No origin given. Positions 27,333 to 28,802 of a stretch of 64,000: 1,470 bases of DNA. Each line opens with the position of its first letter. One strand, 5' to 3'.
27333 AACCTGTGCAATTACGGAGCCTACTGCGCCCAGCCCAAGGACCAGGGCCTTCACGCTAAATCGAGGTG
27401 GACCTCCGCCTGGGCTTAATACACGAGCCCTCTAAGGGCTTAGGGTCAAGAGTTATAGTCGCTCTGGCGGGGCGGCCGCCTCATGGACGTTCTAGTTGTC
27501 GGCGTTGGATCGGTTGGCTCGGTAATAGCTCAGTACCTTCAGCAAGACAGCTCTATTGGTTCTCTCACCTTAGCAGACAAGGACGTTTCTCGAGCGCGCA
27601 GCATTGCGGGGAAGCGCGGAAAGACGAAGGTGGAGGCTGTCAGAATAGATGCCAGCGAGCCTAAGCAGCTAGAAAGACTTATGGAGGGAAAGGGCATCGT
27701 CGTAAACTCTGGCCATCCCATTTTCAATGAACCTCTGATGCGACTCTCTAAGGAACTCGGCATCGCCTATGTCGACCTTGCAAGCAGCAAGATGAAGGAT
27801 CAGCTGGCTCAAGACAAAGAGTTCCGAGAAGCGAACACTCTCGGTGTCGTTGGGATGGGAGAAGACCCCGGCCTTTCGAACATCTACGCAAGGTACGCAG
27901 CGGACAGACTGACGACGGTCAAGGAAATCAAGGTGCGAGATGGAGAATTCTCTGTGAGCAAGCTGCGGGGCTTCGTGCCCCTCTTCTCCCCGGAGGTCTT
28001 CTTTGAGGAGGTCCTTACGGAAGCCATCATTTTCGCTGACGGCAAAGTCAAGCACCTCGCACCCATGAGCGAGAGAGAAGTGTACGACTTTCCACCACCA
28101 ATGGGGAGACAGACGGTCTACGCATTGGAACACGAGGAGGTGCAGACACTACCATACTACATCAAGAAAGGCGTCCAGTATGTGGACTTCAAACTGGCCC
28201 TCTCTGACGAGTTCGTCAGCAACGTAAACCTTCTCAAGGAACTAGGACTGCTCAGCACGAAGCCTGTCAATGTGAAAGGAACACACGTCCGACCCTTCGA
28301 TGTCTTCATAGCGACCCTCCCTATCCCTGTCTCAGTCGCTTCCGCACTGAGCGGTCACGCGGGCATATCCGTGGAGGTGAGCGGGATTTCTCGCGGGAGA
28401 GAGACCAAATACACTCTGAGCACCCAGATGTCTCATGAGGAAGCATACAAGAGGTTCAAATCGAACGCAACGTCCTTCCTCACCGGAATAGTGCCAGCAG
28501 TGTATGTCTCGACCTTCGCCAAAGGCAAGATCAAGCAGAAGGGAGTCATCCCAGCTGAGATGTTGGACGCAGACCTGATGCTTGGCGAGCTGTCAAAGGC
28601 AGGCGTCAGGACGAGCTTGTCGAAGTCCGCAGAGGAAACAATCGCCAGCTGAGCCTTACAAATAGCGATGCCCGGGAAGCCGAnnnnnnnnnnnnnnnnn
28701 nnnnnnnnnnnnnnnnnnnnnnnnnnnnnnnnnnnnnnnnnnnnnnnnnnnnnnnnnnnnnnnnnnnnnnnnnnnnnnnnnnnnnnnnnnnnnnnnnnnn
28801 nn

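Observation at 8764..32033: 23-kb supercluster of omega-aminotransferases, aldehyde dehydrogenases and saccharopine-dehydrogenase-like enzymes with two uptake systems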

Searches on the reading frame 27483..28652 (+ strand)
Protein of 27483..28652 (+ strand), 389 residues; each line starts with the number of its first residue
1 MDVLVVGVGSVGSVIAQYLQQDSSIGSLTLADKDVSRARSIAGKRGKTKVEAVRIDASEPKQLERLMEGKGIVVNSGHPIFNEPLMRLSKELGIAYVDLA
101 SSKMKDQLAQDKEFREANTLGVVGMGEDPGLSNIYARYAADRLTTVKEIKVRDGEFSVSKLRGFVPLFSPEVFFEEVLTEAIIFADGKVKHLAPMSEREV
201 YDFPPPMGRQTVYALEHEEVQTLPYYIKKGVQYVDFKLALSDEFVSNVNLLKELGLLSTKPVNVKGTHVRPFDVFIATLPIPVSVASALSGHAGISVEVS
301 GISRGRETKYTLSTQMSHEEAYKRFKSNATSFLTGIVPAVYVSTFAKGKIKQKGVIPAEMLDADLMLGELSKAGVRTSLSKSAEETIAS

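Call 4: search_protein_families(library=pfam, proteins=[window:27483-28652:+])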
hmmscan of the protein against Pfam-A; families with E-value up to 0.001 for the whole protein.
window:27483-28652:+ (389 aa): 3 families
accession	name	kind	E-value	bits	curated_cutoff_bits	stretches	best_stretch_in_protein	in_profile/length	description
PF16653.10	Sacchrp_dh_C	-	5.6e-23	82.8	31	1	126-375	1-265/265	Saccharopine dehydrogenase C-terminal domain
PF03435.24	Sacchrp_dh_NADP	-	1.5e-19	71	25.1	1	3-119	1-126/129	Saccharopine dehydrogenase NADP binding domain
PF02254.24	TrkA_N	-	0.00053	20.7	23.8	0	3-66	1-58/116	TrkA-N domain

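Call 6: search_protein_families(library=ncbifam, proteins=[window:27483-28652:+], max_evalue=1e-10)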
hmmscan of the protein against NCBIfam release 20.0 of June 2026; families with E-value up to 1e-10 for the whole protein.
window:27483-28652:+ (389 aa): 1 family
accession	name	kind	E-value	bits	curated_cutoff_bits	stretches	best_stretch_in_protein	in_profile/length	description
NF043000.1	carsnrspmd_synth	equivalog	2e-43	149.2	800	1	1-375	1-396/405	carboxynorspermidine synthase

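Call 10: find_encoding_contigs(protein=window:27483-28652:+, flank=10000, max_places=6)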
Protein window:27483-28652:+ (389 aa): 2 contigs read that carry it; 2 places shown.
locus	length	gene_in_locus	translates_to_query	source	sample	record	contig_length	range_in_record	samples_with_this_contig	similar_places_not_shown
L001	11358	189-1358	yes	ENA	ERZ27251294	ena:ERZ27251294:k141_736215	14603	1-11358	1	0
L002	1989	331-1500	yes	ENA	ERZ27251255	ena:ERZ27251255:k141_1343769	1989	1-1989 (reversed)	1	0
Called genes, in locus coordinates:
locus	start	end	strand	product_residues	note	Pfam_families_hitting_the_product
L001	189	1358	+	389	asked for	PF03435:Sacchrp_dh_NADP, PF16653:Sacchrp_dh_C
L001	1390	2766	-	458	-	PF00202:Aminotran_3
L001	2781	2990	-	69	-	-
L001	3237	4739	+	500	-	PF00171:Aldedh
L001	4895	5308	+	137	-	-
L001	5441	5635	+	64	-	-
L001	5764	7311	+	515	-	PF23545:Zn_ribbon_HMPTM (weak), PF13353:Fer4_12 (faint), PF04055:Radical_SAM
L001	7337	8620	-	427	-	PF12802:MarR_2 (faint), PF12840:HTH_20 (faint), PF13404:HTH_AsnC-type, PF13412:HTH_24 (faint), PF13404:HTH_AsnC-type (weak), PF13459:Fer4_15 (weak)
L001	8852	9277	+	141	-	-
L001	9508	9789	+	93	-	PF00127:Copper-bind, PF13473:Cupredoxin_1 (faint)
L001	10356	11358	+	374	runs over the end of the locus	PF07992:Pyr_redox_2 (faint), PF00070:Pyr_redox (faint), PF01266:DAO, PF01946:Thi4 (weak), PF03486:HI0933_like (faint), PF13450:NAD_binding_8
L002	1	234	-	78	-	?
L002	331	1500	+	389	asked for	PF03435:Sacchrp_dh_NADP, PF16653:Sacchrp_dh_C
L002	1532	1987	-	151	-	?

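Call 11: search_solved_structures(query=window:27483-28652:+, max_evalue=0.001)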
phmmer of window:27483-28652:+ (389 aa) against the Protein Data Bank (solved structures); distinct sequences matched with E-value up to 0.001: 5.
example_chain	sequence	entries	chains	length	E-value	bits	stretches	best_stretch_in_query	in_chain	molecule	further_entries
4ina_A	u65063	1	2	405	6.6e-41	143.9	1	3-377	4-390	saccharopine dehydrogenase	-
4rl6_A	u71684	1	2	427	6.9e-35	124.1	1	96-375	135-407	Saccharopine dehydrogenase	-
8deb_A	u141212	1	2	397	1.3e-34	123.1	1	3-375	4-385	Carboxyspermidine dehydrogenase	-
8h4z_A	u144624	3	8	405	2.8e-34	122.1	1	3-375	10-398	Saccharopine dehydrogenase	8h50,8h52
3ic5_A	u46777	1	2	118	7.3e-05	25.4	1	2-101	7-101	putative saccharopine dehydrogenase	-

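Call 12: find_homologous_proteins(query=window:27483-28652:+, max_evalue=1e-20)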
Query window:27483-28652:+ (389 aa): 638 proteins with E <= 1e-20 among 8000 candidates; the best 120 are listed.
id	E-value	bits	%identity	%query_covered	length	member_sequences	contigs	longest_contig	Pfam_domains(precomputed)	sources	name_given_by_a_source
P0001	4.1e-236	801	95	96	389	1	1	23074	PF16653.11,PF03435.25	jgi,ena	-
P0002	1.0e-229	780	92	96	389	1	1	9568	PF16653.11,PF03435.25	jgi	jgi:saccharopine dehydrogenase (NAD+, L-lysine forming)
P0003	8.9e-228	773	91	96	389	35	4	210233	PF16653.11,PF03435.25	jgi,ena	-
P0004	2.1e-226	769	91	96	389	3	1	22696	PF16653.11,PF03435.25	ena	-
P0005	2.4e-226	769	90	96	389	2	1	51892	PF16653.11,PF03435.25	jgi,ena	jgi:saccharopine dehydrogenase-like NADP-dependent oxidoreductase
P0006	3.4e-225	765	90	100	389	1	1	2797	PF02254.25,PF16653.11,PF03435.25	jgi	jgi:saccharopine dehydrogenase-like NADP-dependent oxidoreductase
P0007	7.0e-225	764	89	96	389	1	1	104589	PF16653.11,PF03435.25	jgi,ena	jgi:saccharopine dehydrogenase-like NADP-dependent oxidoreductase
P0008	2.2e-224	762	90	96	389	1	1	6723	PF16653.11,PF03435.25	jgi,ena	-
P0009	1.3e-223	760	89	96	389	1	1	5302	PF16653.11,PF03435.25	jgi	jgi:saccharopine dehydrogenase-like NADP-dependent oxidoreductase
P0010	2.7e-221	752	89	96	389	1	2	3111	PF16653.11,PF03435.25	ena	-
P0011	2.7e-221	752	89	96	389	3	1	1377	PF16653.11,PF03435.25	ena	-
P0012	3.6e-221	752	88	100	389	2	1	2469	PF16653.11,PF03435.25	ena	-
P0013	6.0e-221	751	88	96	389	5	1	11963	PF02254.25,PF16653.11,PF03435.25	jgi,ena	-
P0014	3.8e-219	745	88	100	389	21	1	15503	PF16653.11,PF03435.25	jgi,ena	-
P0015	1.3e-218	743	87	100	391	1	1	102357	PF16653.11,PF03435.25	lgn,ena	-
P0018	4.2e-213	725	85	100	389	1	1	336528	PF02254.25,PF16653.11,PF03435.25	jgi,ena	jgi:saccharopine dehydrogenase (NAD+, L-lysine-forming)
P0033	2.6e-201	686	80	99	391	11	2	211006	PF16653.11,PF03435.25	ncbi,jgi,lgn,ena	ncbi:MAG: saccharopine dehydrogenase NADP-binding domain-containing protein [Nitrososphaerales archa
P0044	3.4e-154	531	64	95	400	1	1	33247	PF02254.25,PF16653.11,PF03435.25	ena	-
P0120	1.7e-96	342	44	100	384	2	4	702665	PF16653.11,PF01262.28,PF03435.25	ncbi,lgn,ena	ncbi:MAG: saccharopine dehydrogenase C-terminal domain-containing protein [Candidatus Caldarchaeum s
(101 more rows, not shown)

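Call 13: find_encoding_contigs(protein=P0033, flank=10000, max_places=2)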
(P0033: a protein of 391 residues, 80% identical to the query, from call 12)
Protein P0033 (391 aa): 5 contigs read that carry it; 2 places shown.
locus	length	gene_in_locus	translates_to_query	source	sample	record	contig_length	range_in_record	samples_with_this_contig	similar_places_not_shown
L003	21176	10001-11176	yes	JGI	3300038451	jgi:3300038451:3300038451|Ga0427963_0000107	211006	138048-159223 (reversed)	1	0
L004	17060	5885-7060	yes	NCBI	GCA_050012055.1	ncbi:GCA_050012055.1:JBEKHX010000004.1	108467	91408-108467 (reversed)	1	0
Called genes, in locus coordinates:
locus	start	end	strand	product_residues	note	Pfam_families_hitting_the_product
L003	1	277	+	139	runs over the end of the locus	PF01894:YjbQ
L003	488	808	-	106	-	-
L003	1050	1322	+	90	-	PF25213:HVO_A0261_N, PF01978:TrmB (weak), PF13463:HTH_27 (weak)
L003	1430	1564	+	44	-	-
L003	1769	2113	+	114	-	-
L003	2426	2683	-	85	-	-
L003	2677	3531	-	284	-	-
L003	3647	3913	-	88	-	PF00171:Aldedh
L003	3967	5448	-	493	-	PF00171:Aldedh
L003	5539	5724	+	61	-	-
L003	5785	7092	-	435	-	PF00202:Aminotran_3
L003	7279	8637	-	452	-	PF00202:Aminotran_3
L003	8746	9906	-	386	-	PF03435:Sacchrp_dh_NADP, PF16653:Sacchrp_dh_C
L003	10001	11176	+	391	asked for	PF03435:Sacchrp_dh_NADP, PF16653:Sacchrp_dh_C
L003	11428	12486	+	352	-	PF00005:ABC_tran, PF13304:AAA_21 (weak), PF08352:oligo_HPY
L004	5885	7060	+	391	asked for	PF03435:Sacchrp_dh_NADP, PF16653:Sacchrp_dh_C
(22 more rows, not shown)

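Call 14: find_encoding_contigs(protein=P0018, flank=10000, max_places=2)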
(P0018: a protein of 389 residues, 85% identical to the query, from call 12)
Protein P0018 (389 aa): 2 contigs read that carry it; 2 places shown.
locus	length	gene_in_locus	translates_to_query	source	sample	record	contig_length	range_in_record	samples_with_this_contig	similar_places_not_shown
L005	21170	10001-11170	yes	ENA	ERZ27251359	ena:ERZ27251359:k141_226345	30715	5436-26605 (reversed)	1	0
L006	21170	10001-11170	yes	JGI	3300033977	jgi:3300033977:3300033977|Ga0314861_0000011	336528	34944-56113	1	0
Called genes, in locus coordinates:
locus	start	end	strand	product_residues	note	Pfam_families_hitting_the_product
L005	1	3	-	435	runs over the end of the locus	PF00202:Aminotran_3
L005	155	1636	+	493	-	PF00171:Aldedh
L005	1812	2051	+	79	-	-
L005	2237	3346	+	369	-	PF00005:ABC_tran, PF13304:AAA_21 (faint), PF08352:oligo_HPY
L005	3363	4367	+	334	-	PF00005:ABC_tran, PF13304:AAA_21 (faint), PF08352:oligo_HPY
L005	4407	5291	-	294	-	PF00528:BPD_transp_1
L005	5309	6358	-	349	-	PF19300:BPD_transp_1_N (weak), PF00528:BPD_transp_1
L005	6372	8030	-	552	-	PF00496:SBP_bac_5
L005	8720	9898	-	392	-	PF01488:Shikimate_DH (weak), PF03435:Sacchrp_dh_NADP, PF13460:NAD_binding_10 (weak), PF16653:Sacchrp_dh_C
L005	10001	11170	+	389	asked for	PF02254:TrkA_N (weak), PF03435:Sacchrp_dh_NADP, PF16653:Sacchrp_dh_C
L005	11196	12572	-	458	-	PF00202:Aminotran_3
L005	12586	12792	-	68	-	-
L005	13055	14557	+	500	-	PF00171:Aldedh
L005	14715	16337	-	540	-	PF01326:PPDK_N, PF00391:PEP-utilizers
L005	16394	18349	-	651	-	PF01865:PhoU_div (weak)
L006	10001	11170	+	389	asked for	PF02254:TrkA_N (weak), PF03435:Sacchrp_dh_NADP, PF16653:Sacchrp_dh_C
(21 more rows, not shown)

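Call 15: find_encoding_contigs(protein=P0120, flank=10000, max_places=2)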
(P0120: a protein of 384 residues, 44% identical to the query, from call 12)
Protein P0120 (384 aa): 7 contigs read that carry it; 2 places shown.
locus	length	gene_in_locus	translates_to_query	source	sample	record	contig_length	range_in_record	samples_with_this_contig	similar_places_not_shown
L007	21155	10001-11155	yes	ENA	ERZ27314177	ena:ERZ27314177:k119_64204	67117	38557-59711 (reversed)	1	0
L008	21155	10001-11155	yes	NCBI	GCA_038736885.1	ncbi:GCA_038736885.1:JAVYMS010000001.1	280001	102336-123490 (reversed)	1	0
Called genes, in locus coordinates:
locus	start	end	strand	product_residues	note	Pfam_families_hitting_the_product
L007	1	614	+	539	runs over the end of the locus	PF00682:HMGL-like, PF22617:HCS_D2, PF08502:LeuA_dimer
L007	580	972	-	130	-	PF21485:IF5A-like_N, PF08207:EFP_N (weak), PF01287:eIF-5a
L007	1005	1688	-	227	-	PF01902:Diphthami_syn_2_N, PF28410:Diphthami_syn_2_C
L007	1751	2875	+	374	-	PF01071:GARS_A, PF08442:ATP-grasp_2, PF13549:ATP-grasp_5, PF24948:Citrate_synth_N, PF00549:Ligase_CoA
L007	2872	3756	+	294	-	PF02629:CoA_binding, PF13380:CoA_binding_2, PF00549:Ligase_CoA, PF13607:Succ_CoA_lig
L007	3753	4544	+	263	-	PF00149:Metallophos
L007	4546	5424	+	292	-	PF00753:Lactamase_B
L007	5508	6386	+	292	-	PF00056:Ldh_1_N, PF02866:Ldh_1_C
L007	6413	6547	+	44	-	PF00096:zf-C2H2 (weak)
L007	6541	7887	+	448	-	PF01546:Peptidase_M20, PF07687:M20_dimer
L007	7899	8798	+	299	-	PF01988:VIT1 (weak)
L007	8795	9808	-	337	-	PF01180:DHO_dh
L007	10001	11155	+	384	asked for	PF01262:AlaDh_PNT_C (weak), PF03435:Sacchrp_dh_NADP, PF16653:Sacchrp_dh_C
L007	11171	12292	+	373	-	PF04389:Peptidase_M28 (weak), PF01546:Peptidase_M20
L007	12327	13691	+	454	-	PF00202:Aminotran_3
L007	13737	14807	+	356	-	PF00005:ABC_tran, PF08402:TOBE_2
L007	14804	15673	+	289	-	PF00528:BPD_transp_1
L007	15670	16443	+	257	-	PF00528:BPD_transp_1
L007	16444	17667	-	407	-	PF01547:SBP_bac_1, PF13416:SBP_bac_8, PF13343:SBP_bac_6 (faint)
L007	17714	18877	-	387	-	PF01073:3Beta_HSD (weak), PF01118:Semialdhyde_dh (weak), PF03435:Sacchrp_dh_NADP, PF03807:F420_oxidored (weak), PF13460:NAD_binding_10 (weak), PF16653:Sacchrp_dh_C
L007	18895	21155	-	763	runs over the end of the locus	PF01315:Ald_Xan_dh_C, PF02738:MoCoBD_1, PF20256:MoCoBD_2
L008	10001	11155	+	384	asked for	PF01262:AlaDh_PNT_C (weak), PF03435:Sacchrp_dh_NADP, PF16653:Sacchrp_dh_C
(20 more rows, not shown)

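Call 16: find_encoding_contigs(protein=P0044, flank=10000, max_places=2)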
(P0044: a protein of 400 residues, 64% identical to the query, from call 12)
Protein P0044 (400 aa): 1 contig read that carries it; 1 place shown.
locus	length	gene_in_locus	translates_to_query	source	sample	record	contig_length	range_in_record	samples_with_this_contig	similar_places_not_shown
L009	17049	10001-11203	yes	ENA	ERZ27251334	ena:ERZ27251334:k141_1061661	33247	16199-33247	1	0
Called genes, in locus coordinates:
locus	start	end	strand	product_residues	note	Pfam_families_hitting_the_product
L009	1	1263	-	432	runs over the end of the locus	PF01565:FAD_binding_4, PF02913:FAD-oxidase_C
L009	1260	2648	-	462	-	PF00370:FGGY_N, PF02782:FGGY_C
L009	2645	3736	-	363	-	PF00070:Pyr_redox (faint), PF01266:DAO, PF01946:Thi4 (weak), PF03486:HI0933_like (faint), PF05834:Lycopene_cycl (faint), PF07992:Pyr_redox_2 (faint), PF13450:NAD_binding_8 (weak)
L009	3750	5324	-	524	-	PF23545:Zn_ribbon_HMPTM, PF13353:Fer4_12 (faint), PF04055:Radical_SAM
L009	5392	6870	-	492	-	PF00171:Aldedh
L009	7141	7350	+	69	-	-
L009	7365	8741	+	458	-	PF00202:Aminotran_3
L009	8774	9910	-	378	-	PF03435:Sacchrp_dh_NADP, PF16653:Sacchrp_dh_C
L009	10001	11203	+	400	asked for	PF02254:TrkA_N (weak), PF03435:Sacchrp_dh_NADP, PF16653:Sacchrp_dh_C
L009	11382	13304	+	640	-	PF00496:SBP_bac_5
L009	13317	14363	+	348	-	PF19300:BPD_transp_1_N (faint), PF00528:BPD_transp_1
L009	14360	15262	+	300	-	PF00528:BPD_transp_1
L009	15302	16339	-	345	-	PF00005:ABC_tran, PF13304:AAA_21 (faint), PF08352:oligo_HPY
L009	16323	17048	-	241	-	?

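Call 29: find_related_loci(query=A1, collection=genome_contigs, flank=10000)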
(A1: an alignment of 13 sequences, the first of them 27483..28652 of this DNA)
Query A1 (389 aa) in genome_contigs; peptide patterns used: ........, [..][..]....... (x = any residue, [..] = any of these).
126 stretches matched a pattern; 99 encode a relative of the query (tblastn E <= 1e-3); the best 80 are kept; 80 distinct loci.
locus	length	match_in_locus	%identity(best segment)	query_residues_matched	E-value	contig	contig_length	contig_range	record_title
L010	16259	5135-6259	91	15-389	0e+0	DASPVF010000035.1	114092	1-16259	MAG TPA_asm: Nitrososphaerales archaeon isolate SMAG_U12322 k141_707219, whole genome shotgun sequence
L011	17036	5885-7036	80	1-384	0e+0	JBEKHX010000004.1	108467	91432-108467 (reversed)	MAG: Nitrososphaerales archaeon isolate SPRUCE 287 SPRUCE_287_4, whole genome shotgun sequence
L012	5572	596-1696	53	15-382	4e-122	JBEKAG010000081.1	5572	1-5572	MAG: Nitrososphaerales archaeon isolate SPRUCE 107 SPRUCE_107_81, whole genome shotgun sequence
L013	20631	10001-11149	47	1-384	1e-113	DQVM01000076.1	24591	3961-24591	MAG TPA_asm: Candidatus Caldarchaeum subterraneum isolate SZUA-1515 k95_162150, whole genome shotgun sequence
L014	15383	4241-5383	45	1-382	1e-107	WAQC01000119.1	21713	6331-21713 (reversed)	MAG: Candidatus Pelearchaeum sp. isolate S146_89_esom k151_669421, whole genome shotgun sequence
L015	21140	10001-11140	45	1-384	9e-108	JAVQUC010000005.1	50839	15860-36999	MAG: Candidatus Caldarchaeum sp. isolate SKYBB_hs_bin7 NODE_1032_length_50839_cov_362.868817, whole genome shotgun seque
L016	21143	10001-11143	44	1-382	2e-107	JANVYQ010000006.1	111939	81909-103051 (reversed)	MAG: Candidatus Pelearchaeum maunauluense isolate 146_bin.21 NODE_113_length_111939_cov_5.592605, whole genome shotgun s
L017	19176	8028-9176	45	1-388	1e-104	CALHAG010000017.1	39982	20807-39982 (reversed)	MAG: Candidatus Caldarchaeum subterraneum isolate H1_Bin_METABAT__153_1_1 genome assembly, contig: c_000000280995, whole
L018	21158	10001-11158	44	1-387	4e-102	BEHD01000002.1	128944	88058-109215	Archaeon HR01 DNA, contig: NODE_61_2, isolate: HRbin01, whole genome shotgun sequence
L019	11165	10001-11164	45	1-387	2e-97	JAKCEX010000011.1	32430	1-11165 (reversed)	MAG: Candidatus Geocrenenecus arthurdayi isolate LGB-05.bin.6 NODE_404_length_32430_cov_87.383691, whole genome shotgun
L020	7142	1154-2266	45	1-370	2e-97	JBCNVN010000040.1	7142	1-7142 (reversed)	MAG: Candidatus Caldarchaeales archaeon isolate DT_Bin_20 contig40, whole genome shotgun sequence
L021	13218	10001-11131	45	1-376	2e-96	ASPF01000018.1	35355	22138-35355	Candidatus Geocrenenecus sp. JGI 0000106-J15 J0000106J15DRAFT_contig_18_0.18_C, whole genome shotgun sequence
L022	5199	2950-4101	42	1-389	5e-96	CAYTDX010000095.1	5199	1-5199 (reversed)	MAG TPA_asm: uncultured Caldimicrobium sp. isolate binchicken_co71_66 genome assembly, contig: NODE_7203_length_5199_cov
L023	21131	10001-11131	45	1-376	4e-96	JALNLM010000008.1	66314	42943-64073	MAG: Candidatus Geocrenenecus huangii isolate ZZQ.bins.13.201803 NODE_287_length_66314_cov_24.542765, whole genome shotg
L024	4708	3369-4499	45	1-376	1e-95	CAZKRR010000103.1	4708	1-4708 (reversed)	MAG TPA_asm: uncultured Nitrososphaeria archaeon isolate SRP104967_co1_24 genome assembly, contig: NODE_5954_length_4708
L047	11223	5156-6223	40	2-362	3e-84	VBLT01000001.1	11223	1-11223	MAG: Methanobacteriota archaeon isolate EA_4 14_0903_12_30cm_scaffold_9400, whole genome shotgun sequence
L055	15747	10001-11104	39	3-375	2e-81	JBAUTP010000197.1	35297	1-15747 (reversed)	MAG: Thermoplasmata archaeon isolate MFD09264_ilm_asm_bin34 k127_439148, whole genome shotgun sequence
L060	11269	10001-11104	39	3-375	9e-79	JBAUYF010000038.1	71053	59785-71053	MAG: Thermoplasmata archaeon isolate MFD09290_ilm_asm_bin4 k127_392087, whole genome shotgun sequence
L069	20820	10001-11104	39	3-375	1e-75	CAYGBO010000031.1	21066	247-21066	MAG TPA_asm: uncultured Methanomassiliicoccales archaeon isolate ERP108616_co2_547 genome assembly, contig: NODE_3640_le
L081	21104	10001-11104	37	3-375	1e-73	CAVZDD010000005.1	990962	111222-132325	MAG: uncultured Thermoplasmata archaeon isolate MFD09222.bin.1.10 genome assembly, contig: contig_95285, whole genome sh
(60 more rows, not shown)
